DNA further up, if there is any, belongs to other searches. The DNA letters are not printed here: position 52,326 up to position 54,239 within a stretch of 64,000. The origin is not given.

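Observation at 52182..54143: Near-identical ~50-nt leader (including the RBS) upstream of both nhaA and the CBS-ArsB/NhaD operon: candidate cation-responsive cis-regulatory element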

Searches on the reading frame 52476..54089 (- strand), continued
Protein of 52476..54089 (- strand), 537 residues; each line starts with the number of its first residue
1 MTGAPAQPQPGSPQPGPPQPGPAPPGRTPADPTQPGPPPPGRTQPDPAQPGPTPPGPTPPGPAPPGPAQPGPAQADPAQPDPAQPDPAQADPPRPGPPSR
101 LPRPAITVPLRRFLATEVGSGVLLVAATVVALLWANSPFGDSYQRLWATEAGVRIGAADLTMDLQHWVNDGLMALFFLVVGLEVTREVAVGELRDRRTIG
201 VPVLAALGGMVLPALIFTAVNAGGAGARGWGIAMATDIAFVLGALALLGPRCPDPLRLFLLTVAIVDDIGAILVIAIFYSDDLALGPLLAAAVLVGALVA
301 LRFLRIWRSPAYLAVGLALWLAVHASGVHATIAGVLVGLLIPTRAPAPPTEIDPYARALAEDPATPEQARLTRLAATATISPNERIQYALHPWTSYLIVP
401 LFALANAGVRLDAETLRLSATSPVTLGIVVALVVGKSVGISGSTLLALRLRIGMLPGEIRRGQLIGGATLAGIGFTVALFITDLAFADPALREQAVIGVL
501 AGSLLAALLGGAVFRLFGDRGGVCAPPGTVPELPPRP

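Call 73: search_protein_families(library=ncbifam, proteins=[window:52476-54089:-], max_evalue=0.00001)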
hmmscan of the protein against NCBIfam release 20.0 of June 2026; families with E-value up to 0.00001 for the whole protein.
window:52476-54089:- (537 aa): 5 families
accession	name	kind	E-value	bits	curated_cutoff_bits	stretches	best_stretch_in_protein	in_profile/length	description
NF007111.0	PRK09560.1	subfamily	5.2e-114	381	423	2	108-346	9-240/389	Na(+)/H(+) antiporter NhaA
NF007112.0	PRK09561.1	subfamily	2.3e-112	375.8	408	2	109-346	4-242/389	sodium/proton antiporter NhaA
TIGR00773.1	NhaA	equivalog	1.4e-110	369.8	254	1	113-512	1-372/374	Na+/H+ antiporter NhaA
NF011428.0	PRK14856.1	equivalog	3.6e-107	358.9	639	1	105-513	9-426/438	sodium/proton antiporter NhaA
NF011427.0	PRK14854.1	subfamily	2.3e-90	303.4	558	2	116-344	8-237/383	pH-dependent sodium/proton antiporter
